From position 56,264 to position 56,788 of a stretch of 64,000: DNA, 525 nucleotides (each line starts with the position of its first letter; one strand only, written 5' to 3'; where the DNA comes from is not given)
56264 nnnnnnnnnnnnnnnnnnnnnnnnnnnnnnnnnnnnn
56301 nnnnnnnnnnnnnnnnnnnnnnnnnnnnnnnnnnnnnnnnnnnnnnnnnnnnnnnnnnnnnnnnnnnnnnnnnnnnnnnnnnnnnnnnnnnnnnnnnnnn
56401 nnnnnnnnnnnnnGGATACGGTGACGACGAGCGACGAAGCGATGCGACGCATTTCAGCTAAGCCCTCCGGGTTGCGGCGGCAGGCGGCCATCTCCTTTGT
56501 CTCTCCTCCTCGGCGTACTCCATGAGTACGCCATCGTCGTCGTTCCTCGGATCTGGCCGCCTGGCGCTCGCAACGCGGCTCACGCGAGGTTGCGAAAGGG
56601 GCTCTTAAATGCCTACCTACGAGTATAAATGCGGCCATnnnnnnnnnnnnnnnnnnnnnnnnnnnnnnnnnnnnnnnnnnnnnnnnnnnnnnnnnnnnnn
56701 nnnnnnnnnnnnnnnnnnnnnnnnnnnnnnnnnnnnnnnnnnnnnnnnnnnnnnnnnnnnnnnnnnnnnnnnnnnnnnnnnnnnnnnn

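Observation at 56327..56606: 280-bp element with perfect 19-bp terminal inverted repeats downstream of dnaJ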

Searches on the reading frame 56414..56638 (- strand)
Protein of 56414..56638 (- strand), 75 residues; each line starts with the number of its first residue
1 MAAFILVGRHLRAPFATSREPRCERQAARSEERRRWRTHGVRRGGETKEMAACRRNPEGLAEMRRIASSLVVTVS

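Call 53: search_protein_representatives(protein=window:56414-56638:-)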
Query: 75 residues. Proteins with E-value up to 0.001 (for the whole library): 8; up to 1e-10: 0; up to 1e-30: 0. The best 8 are listed.
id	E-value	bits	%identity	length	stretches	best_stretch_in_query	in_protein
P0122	1.7e-09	53.1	62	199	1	11-73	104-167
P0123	8.1e-07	44.7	61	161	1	20-75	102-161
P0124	3.2e-06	42.8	64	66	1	36-74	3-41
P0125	1.1e-05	41.1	56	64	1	36-74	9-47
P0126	1.1e-04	37.9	52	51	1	30-75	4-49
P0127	1.9e-04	37.2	36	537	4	5-51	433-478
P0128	2.1e-04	37.0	49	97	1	20-66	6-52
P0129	2.6e-04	36.8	67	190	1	6-41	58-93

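Call 55: find_encoding_contigs(protein=P0123, flank=5000, max_places=5)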
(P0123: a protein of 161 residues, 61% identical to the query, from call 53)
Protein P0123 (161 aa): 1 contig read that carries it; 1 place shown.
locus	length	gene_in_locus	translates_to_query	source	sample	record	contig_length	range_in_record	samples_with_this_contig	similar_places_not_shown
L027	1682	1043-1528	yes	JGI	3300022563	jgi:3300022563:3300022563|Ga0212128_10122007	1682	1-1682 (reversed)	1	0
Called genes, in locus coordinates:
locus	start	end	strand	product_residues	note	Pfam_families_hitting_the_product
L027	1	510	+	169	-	?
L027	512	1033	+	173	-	-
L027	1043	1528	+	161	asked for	-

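Call 58: find_encoding_contigs(protein=P0122, flank=5000, max_places=5)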
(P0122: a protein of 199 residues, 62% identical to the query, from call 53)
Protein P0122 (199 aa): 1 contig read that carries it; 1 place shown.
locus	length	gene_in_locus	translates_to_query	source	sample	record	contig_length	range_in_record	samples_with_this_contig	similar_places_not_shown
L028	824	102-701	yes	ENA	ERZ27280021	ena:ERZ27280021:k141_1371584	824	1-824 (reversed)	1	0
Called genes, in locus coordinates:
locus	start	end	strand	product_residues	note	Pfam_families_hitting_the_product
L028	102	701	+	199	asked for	-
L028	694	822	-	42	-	?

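Call 59: find_encoding_contigs(protein=P0124, flank=5000, max_places=5)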
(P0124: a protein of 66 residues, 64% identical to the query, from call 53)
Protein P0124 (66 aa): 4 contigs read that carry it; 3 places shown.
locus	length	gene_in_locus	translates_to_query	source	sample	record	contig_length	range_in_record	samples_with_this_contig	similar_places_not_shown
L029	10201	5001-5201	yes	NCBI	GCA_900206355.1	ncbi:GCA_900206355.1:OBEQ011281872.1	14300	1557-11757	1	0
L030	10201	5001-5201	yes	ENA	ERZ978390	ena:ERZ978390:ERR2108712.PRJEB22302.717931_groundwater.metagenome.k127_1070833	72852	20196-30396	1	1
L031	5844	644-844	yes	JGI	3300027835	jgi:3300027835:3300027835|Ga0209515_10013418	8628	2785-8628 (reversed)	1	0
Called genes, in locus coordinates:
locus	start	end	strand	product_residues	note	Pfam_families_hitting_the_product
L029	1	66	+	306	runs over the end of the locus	PF00701:DHDPS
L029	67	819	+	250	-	PF01113:DapB_N, PF05173:DapB_C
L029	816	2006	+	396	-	PF00155:Aminotran_1_2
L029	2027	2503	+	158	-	PF01288:HPPK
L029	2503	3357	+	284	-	PF02569:Pantoate_ligase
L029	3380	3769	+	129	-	PF02261:Asp_decarbox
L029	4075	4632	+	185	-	PF01958:Asp_DH_C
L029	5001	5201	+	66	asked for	-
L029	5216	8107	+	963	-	PF00005:ABC_tran (faint), PF02463:SMC_N (faint), PF03193:RsgA_GTPase (faint), PF13191:AAA_16 (faint), PF13304:AAA_21 (faint), PF13476:AAA_23 (faint), PF17760:UvrA_inter, PF17755:UvrA_DNA-bind, +3 more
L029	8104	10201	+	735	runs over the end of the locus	PF12895:ANAPC3 (faint), PF14559:TPR_19 (faint), PF13174:TPR_6 (faint), PF13181:TPR_8 (faint), PF13424:TPR_12 (faint), PF13428:TPR_14 (faint), PF07719:TPR_2 (weak), PF13432:TPR_16 (weak), +4 more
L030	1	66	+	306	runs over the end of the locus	PF00701:DHDPS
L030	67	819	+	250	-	PF01113:DapB_N, PF05173:DapB_C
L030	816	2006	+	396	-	PF00155:Aminotran_1_2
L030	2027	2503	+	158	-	PF01288:HPPK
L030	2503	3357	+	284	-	PF02569:Pantoate_ligase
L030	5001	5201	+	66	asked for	-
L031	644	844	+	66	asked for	-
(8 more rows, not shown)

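Call 60: find_encoding_contigs(protein=P0129, flank=5000, max_places=6)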
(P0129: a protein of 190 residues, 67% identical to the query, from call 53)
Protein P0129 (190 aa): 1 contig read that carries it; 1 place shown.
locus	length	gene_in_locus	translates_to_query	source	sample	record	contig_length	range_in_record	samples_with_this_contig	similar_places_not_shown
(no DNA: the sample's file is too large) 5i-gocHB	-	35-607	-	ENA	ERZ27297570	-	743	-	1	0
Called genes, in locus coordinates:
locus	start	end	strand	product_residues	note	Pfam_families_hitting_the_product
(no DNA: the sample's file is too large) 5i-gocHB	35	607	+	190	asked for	-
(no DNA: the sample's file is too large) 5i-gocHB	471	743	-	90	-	?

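Call 61: find_encoding_contigs(protein=P0128, flank=5000, max_places=6)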
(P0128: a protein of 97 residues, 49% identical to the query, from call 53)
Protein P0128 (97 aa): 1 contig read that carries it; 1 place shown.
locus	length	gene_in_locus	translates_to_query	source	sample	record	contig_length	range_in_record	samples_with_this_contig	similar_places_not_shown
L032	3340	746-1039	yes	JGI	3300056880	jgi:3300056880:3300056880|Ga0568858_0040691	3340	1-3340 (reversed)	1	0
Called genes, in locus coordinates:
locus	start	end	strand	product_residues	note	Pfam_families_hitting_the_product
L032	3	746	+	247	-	?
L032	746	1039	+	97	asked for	-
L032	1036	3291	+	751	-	PF21226:MalQ_N, PF02446:Glyco_hydro_77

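Call 69: find_homologous_proteins(query=A3, max_evalue=0.01)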
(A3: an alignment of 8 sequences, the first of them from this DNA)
Query A3 (8 sequences) (63 aa, profile of the alignment): 50 proteins with E <= 0.01 among 2682 candidates.
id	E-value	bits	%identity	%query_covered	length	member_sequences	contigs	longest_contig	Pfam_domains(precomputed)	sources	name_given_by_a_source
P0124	4.4e-19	86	64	62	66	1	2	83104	-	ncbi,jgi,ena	-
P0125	6.7e-19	85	56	62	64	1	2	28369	-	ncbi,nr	ncbi:MAG: hypothetical protein HYY58_01075 [Candidatus Omnitrophica bacterium]|nr:hypothetical prote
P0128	1.3e-18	84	48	79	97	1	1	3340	-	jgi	jgi:hypothetical protein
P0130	1.1e-17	82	56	62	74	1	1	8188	-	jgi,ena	-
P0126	3.2e-17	80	54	56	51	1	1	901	-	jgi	-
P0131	5.1e-17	79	56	62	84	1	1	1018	-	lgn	-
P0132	1.0e-16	78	59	62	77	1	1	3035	-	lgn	-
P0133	2.7e-16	77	62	54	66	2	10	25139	-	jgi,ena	-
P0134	3.6e-16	77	74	54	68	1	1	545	-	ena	-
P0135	5.6e-13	66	53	54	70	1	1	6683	-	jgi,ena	-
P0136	2.2e-12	65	56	62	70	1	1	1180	-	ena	-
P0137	5.7e-11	60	51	54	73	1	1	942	-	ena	-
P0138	8.9e-11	59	50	62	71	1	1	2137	-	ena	-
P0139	1.7e-10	59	49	62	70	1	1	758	-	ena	-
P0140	3.5e-10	58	53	54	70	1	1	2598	-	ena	-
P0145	1.7e-9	55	57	56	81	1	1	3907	-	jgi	-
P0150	1.3e-8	53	60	48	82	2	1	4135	-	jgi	-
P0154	8.4e-8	50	77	41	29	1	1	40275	-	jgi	-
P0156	2.6e-7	48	54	56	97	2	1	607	-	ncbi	-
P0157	3.0e-7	48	76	40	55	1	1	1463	-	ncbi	-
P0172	3.2e-3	35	50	35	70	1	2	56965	-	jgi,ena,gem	-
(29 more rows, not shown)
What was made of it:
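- Fifty 90%-identity clusters match the profile (call 69).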

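Call 70: find_encoding_contigs(protein=P0133, flank=10000, max_places=10)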
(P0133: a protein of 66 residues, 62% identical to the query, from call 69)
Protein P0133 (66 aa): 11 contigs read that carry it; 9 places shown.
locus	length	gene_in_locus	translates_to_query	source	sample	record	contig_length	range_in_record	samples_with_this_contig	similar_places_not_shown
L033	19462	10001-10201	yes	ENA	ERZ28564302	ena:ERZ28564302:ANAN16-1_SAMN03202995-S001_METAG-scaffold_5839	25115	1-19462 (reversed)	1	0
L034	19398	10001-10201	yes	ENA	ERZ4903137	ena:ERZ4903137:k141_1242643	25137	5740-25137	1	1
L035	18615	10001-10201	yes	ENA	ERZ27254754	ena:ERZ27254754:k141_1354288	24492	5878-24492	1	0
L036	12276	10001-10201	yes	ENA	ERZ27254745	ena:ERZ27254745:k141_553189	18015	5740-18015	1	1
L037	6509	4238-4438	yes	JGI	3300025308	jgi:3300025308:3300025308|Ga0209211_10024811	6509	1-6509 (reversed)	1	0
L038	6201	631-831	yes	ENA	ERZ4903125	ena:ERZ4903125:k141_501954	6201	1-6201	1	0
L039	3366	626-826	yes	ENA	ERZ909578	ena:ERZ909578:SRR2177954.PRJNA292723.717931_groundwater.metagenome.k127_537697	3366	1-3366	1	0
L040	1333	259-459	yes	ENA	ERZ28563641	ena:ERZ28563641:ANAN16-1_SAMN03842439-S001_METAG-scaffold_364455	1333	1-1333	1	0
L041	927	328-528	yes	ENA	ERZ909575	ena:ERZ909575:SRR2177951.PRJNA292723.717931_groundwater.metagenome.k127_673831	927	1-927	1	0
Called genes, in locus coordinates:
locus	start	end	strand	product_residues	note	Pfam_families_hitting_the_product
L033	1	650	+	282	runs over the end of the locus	PF01261:AP_endonuc_2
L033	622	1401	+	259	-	PF00106:adh_short, PF08659:KR (weak), PF13561:adh_short_C2, PF23441:SDR (weak)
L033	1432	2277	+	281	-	PF13578:Methyltransf_24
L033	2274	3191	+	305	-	PF01073:3Beta_HSD, PF01266:DAO (faint), PF01370:Epimerase, PF02719:Polysacc_synt_2, PF04321:RmlD_sub_bind, PF05368:NmrA, PF13460:NAD_binding_10, PF16363:GDP_Man_Dehyd, +1 more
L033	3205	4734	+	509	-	PF02310:B12-binding, PF04055:Radical_SAM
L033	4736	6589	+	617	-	-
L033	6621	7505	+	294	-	PF01073:3Beta_HSD, PF01370:Epimerase, PF04321:RmlD_sub_bind, PF13460:NAD_binding_10 (weak), PF16363:GDP_Man_Dehyd, PF02719:Polysacc_synt_2, PF07993:NAD_binding_4 (weak)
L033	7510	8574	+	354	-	PF13524:Glyco_trans_1_2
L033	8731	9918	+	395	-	PF13439:Glyco_transf_4, PF13579:Glyco_trans_4_4, PF20706:GT4-conflict, PF00534:Glycos_transf_1, PF13692:Glyco_trans_1_4, PF13524:Glyco_trans_1_2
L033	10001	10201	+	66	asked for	-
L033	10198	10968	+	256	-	PF13489:Methyltransf_23, PF08242:Methyltransf_12 (weak), PF08241:Methyltransf_11 (weak)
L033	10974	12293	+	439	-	-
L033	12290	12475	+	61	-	PF00521:DNA_topoisoIV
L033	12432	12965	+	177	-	PF02698:DUF218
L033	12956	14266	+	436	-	PF13231:PMT_2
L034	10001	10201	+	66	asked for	-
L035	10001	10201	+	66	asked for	-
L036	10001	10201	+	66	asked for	-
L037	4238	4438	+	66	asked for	-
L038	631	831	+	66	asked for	-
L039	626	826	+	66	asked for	-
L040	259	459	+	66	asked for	-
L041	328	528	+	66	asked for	-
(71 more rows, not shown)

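Call 92: list_cluster_members(proteins=[P0124, P0156, P0157, P0133, P0130, P0172, P0154, P0135, P0150, P0145])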
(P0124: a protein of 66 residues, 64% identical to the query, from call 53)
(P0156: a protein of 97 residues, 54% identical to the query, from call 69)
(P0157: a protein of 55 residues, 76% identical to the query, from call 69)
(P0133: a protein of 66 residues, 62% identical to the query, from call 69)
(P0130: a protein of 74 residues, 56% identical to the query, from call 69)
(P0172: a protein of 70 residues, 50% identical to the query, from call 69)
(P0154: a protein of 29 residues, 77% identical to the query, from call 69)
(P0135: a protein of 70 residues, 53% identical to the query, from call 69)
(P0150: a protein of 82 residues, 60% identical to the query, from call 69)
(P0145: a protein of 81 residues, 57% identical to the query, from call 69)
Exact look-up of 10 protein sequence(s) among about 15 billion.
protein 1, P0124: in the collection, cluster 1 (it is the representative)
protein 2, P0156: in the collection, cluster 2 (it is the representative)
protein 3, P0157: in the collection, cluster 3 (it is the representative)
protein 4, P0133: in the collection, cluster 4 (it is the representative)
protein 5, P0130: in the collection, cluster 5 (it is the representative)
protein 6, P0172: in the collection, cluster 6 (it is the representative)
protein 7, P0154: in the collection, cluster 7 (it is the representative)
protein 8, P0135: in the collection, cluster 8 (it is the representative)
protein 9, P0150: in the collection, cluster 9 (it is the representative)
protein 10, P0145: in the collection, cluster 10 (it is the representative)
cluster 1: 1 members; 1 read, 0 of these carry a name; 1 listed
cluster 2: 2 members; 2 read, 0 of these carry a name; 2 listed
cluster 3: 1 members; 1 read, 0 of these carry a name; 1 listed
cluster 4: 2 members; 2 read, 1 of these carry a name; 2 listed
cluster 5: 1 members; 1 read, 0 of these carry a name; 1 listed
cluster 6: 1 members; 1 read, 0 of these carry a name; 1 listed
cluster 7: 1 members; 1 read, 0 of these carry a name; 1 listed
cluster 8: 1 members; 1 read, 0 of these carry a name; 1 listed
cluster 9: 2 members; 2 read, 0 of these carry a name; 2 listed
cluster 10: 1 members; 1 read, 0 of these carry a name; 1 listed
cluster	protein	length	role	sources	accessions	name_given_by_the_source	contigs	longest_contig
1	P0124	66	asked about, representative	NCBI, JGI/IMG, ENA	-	-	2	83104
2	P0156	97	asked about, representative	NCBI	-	-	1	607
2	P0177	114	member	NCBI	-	-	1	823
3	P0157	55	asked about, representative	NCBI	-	-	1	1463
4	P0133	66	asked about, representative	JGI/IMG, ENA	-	-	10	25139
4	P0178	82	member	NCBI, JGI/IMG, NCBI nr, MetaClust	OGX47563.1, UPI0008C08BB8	MAG: hypothetical protein A3G88_04485 [Omnitrophica WOR_2 bacterium ... | status=active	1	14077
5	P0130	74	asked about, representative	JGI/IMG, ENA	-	-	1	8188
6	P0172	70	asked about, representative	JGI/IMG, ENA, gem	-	-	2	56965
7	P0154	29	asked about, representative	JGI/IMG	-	-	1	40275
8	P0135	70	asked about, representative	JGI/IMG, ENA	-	-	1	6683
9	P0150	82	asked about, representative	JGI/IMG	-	-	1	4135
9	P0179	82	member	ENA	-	-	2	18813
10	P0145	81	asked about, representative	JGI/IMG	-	-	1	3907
